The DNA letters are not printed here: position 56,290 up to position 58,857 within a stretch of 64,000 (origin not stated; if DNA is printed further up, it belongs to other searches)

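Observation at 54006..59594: Short C-x-E glycyl radical enzyme in a carbohydrate-type locus with no activating enzyme nearby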

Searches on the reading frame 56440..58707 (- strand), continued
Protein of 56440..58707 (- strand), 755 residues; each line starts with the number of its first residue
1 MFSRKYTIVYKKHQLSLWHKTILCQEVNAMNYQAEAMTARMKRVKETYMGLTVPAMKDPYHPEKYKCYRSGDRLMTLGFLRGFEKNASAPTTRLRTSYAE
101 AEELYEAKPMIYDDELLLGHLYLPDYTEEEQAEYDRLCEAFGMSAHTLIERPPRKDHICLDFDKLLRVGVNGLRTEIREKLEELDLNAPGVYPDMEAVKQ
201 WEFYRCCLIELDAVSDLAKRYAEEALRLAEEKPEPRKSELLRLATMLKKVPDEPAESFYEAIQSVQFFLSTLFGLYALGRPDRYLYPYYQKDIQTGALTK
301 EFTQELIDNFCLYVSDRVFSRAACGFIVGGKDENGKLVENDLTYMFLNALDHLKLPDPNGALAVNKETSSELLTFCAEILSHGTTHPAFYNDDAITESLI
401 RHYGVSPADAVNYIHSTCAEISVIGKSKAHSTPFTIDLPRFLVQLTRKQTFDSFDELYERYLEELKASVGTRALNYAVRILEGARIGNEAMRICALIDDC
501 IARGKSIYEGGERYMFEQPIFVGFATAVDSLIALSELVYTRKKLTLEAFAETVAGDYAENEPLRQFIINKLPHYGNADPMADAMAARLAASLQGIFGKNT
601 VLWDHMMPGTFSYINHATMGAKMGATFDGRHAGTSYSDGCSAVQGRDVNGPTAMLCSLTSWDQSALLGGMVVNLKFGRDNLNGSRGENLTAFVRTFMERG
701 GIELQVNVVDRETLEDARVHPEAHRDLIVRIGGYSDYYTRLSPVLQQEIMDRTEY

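Call 70: find_encoding_contigs(protein=P0095, flank=10000, max_places=2)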
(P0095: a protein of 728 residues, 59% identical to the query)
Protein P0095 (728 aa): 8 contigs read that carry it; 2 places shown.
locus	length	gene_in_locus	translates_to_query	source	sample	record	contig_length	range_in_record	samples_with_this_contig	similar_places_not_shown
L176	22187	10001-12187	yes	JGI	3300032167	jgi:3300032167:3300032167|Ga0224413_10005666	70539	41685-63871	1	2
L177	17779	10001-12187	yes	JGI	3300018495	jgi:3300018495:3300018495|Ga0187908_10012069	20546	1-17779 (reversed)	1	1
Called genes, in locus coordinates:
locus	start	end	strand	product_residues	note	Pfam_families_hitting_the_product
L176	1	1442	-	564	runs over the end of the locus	PF01547:SBP_bac_1, PF13416:SBP_bac_8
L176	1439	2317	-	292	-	PF00528:BPD_transp_1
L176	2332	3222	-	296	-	PF00528:BPD_transp_1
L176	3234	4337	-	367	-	PF00005:ABC_tran, PF13304:AAA_21 (faint)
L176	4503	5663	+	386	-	PF00248:Aldo_ket_red, PF14697:Fer4_21 (faint), PF12838:Fer4_7 (faint), PF13746:Fer4_18 (faint), PF13237:Fer4_10 (weak), PF13187:Fer4_9, PF13484:Fer4_16 (weak), PF13534:Fer4_17 (weak)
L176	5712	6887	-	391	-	PF00248:Aldo_ket_red, PF13746:Fer4_18 (faint), PF13183:Fer4_8 (weak), PF13187:Fer4_9, PF13237:Fer4_10 (faint), PF13534:Fer4_17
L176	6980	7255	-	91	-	PF08765:Mor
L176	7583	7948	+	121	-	PF07411:DUF1508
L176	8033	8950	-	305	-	PF00657:Lipase_GDSL, PF13472:Lipase_GDSL_2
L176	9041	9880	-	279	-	PF00165:HTH_AraC, PF12833:HTH_18, PF00165:HTH_AraC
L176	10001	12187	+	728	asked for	PF02901:PFL-like, PF01228:Gly_radical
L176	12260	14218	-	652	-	-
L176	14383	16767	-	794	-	PF01074:Glyco_hydro_38N, PF09261:Alpha-mann_mid, PF07748:Glyco_hydro_38C, PF17677:Glyco_hydro38C2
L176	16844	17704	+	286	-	PF02311:AraC_binding (weak), PF00165:HTH_AraC, PF12833:HTH_18, PF00165:HTH_AraC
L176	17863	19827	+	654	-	PF03169:OPT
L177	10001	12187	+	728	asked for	PF02901:PFL-like, PF01228:Gly_radical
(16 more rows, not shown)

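Call 71: find_encoding_contigs(protein=P0044, flank=10000, max_places=1)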
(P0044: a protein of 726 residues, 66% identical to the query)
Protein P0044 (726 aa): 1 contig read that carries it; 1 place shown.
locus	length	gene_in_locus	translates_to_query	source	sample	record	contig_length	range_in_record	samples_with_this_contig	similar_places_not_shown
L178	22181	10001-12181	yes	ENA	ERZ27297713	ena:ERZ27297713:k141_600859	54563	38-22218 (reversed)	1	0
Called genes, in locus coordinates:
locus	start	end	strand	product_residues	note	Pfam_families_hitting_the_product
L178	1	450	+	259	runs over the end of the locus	PF00106:adh_short, PF13561:adh_short_C2, PF23441:SDR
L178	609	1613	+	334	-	PF09479:Flg_new, PF13365:Trypsin_2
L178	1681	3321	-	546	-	PF22666:Glyco_hydro_2_N2, PF02837:Glyco_hydro_2_N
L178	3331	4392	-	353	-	PF02517:Rce1-like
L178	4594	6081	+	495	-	PF08903:DUF1846, PF20921:DUF1846_C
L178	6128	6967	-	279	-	PF02311:AraC_binding, PF12833:HTH_18, PF00165:HTH_AraC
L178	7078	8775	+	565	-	PF13320:GH123_cat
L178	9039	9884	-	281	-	PF00165:HTH_AraC, PF12833:HTH_18, PF00165:HTH_AraC (weak)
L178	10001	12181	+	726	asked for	PF02901:PFL-like, PF01228:Gly_radical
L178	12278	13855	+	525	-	PF01266:DAO (faint), PF03486:HI0933_like (weak), PF07992:Pyr_redox_2 (weak), PF21688:FAD-depend_C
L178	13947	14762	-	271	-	PF02311:AraC_binding, PF05899:Cupin_3 (faint), PF07883:Cupin_2 (weak), PF21621:MPI_cupin_dom (weak), PF00165:HTH_AraC, PF12833:HTH_18, PF00165:HTH_AraC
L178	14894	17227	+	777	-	-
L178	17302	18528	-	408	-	PF02073:Peptidase_M29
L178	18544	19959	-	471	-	PF01546:Peptidase_M20, PF07687:M20_dimer (faint)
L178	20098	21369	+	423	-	PF02127:Peptidase_M18, PF05343:Peptidase_M42 (weak)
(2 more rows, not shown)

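Call 76: find_homologous_proteins(query=L006:7662-8555:+, max_evalue=1e-40)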
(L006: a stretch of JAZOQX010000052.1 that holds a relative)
Query L006:7662-8555:+ (297 aa): 3497 proteins with E <= 1e-40 among 5756 candidates; the best 120 are listed.
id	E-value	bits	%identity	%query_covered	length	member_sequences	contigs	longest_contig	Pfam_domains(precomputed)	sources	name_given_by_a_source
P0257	1.6e-197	673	100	100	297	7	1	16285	PF14697.12,PF04055.28,PF12797.13,PF13353.12,PF12837.13,PF00037.33,PF13484.12,PF12838.13,PF13237.12,PF12800.13,PF13187.12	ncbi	-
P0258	1.8e-143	495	73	100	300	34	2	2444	PF14697.12,PF04055.28,PF12797.13,PF13353.12,PF12837.13,PF00037.33,PF13484.12,PF12838.13,PF13237.12,PF12800.13,PF13187.12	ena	-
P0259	6.5e-142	490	72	100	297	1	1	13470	PF14697.12,PF04055.28,PF12797.13,PF13353.12,PF12837.13,PF00037.33,PF13484.12,PF12838.13,PF13237.12,PF13187.12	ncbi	-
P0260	1.2e-141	489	73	100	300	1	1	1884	PF14697.12,PF04055.28,PF12797.13,PF13353.12,PF12837.13,PF00037.33,PF13484.12,PF12838.13,PF13237.12,PF12800.13,PF13187.12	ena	-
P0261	7.9e-139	480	71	100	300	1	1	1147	PF14697.12,PF04055.28,PF12797.13,PF13353.12,PF12837.13,PF00037.33,PF13484.12,PF12838.13,PF13237.12,PF12800.13,PF13187.12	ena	-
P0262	5.4e-137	474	71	100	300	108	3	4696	PF14697.12,PF04055.28,PF12797.13,PF13353.12,PF12837.13,PF00037.33,PF13484.12,PF12838.13,PF13237.12,PF12800.13,PF13187.12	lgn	-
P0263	5.4e-136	471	67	100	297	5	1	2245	PF14697.12,PF04055.28,PF12797.13,PF13353.12,PF12837.13,PF00037.33,PF13484.12,PF12838.13,PF13459.12,PF13237.12,PF13187.12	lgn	-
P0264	2.0e-134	465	68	100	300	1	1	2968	PF14697.12,PF04055.28,PF13353.12,PF12837.13,PF00037.33,PF13484.12,PF12838.13,PF13237.12,PF13187.12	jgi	-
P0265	2.8e-134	465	68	100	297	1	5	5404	PF14697.12,PF04055.28,PF12797.13,PF13353.12,PF12837.13,PF00037.33,PF13484.12,PF12838.13,PF13459.12,PF13237.12,PF13187.12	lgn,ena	-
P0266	7.4e-134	464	68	100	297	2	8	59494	PF14697.12,PF04055.28,PF12797.13,PF13353.12,PF12837.13,PF00037.33,PF13484.12,PF12838.13,PF13459.12,PF13237.12,PF13187.12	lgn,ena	-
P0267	6.6e-133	460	67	100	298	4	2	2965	PF14697.12,PF04055.28,PF12797.13,PF13353.12,PF12837.13,PF00037.33,PF13484.12,PF12838.13,PF13237.12,PF13187.12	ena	-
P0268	1.4e-132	459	68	100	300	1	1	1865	PF14697.12,PF04055.28,PF13353.12,PF12837.13,PF00037.33,PF13484.12,PF12838.13,PF13237.12,PF13187.12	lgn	-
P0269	1.4e-132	459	67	100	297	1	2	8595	PF14697.12,PF04055.28,PF13353.12,PF12837.13,PF00037.33,PF13484.12,PF12838.13,PF13459.12,PF13237.12,PF13187.12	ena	-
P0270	3.5e-132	458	68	99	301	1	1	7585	PF14697.12,PF04055.28,PF12797.13,PF13353.12,PF12837.13,PF00037.33,PF12838.13,PF13237.12,PF13183.12,PF13187.12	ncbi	-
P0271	1.2e-131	456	66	100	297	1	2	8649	PF14697.12,PF04055.28,PF12797.13,PF13353.12,PF12837.13,PF00037.33,PF13484.12,PF12838.13,PF13237.12,PF12800.13,PF13187.12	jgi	-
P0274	3.2e-127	442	65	100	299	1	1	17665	PF14697.12,PF04055.28,PF12797.13,PF13353.12,PF12837.13,PF00037.33,PF13484.12,PF12838.13,PF13237.12,PF13187.12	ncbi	-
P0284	1.9e-118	413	61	100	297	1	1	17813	PF14697.12,PF04055.28,PF12797.13,PF13353.12,PF12837.13,PF00037.33,PF13484.12,PF12838.13,PF13237.12,PF13187.12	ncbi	-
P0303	3.1e-107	376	58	100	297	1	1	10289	PF14697.12,PF04055.28,PF13353.12,PF00037.33,PF12838.13,PF13237.12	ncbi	-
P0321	4.1e-94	333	55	93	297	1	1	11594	PF14697.12,PF04055.28,PF12797.13,PF13353.12,PF12837.13,PF00037.33,PF13484.12,PF12838.13,PF13237.12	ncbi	-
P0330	7.6e-90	319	48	98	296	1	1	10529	PF14697.12,PF04055.28,PF13353.12,PF12837.13,PF00037.33,PF13484.12,PF12838.13,PF13237.12,PF13187.12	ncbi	-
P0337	1.7e-87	311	51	98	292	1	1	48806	PF04055.28,PF12797.13,PF13353.12,PF12837.13,PF00037.33,PF12838.13,PF13237.12,PF12800.13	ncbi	-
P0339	4.7e-87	310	48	96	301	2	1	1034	PF04055.28,PF13353.12,PF12837.13,PF00037.33,PF12838.13,PF13187.12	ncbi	-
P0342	8.6e-87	309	50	97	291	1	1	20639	PF04055.28,PF12797.13,PF13353.12,PF12837.13,PF00037.33,PF13484.12,PF12838.13,PF13237.12,PF12800.13,PF13187.12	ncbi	-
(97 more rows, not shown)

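Call 77: list_cluster_members(proteins=[P0259, P0270, P0274, P0284, P0303, P0321, P0330, P0337, P0339, P0342])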
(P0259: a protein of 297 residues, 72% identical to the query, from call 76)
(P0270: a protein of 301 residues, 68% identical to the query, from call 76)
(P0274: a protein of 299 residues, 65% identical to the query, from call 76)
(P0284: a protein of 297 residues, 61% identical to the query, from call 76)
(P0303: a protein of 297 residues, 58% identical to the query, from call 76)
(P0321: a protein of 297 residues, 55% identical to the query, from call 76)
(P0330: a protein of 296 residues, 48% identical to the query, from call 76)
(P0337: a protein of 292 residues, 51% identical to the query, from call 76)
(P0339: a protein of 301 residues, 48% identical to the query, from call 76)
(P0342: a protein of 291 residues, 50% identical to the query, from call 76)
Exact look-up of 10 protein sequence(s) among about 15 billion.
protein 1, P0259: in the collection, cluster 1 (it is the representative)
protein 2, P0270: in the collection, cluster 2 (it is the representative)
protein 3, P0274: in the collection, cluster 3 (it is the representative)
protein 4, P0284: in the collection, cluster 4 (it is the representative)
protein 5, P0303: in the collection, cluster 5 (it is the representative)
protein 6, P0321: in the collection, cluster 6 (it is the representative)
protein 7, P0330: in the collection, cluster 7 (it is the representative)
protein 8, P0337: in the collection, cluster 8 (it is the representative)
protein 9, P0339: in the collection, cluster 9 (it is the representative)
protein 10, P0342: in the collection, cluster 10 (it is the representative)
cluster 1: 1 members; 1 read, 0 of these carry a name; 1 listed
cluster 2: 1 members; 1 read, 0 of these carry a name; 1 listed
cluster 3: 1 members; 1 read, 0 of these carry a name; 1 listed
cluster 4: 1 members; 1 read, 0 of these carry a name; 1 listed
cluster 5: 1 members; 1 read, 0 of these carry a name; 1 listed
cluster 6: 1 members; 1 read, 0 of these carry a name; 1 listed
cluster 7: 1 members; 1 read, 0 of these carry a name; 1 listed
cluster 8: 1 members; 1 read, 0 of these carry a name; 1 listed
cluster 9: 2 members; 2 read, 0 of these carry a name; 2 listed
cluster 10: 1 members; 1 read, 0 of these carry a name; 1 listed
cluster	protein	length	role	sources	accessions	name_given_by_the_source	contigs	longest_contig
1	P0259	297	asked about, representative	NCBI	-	-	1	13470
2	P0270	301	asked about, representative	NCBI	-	-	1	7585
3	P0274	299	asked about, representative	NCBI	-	-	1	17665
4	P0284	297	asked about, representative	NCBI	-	-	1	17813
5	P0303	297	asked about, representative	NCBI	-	-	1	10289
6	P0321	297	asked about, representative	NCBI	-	-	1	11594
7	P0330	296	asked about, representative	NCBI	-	-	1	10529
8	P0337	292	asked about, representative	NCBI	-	-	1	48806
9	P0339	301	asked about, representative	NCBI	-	-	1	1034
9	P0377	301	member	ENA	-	-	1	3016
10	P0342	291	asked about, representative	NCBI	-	-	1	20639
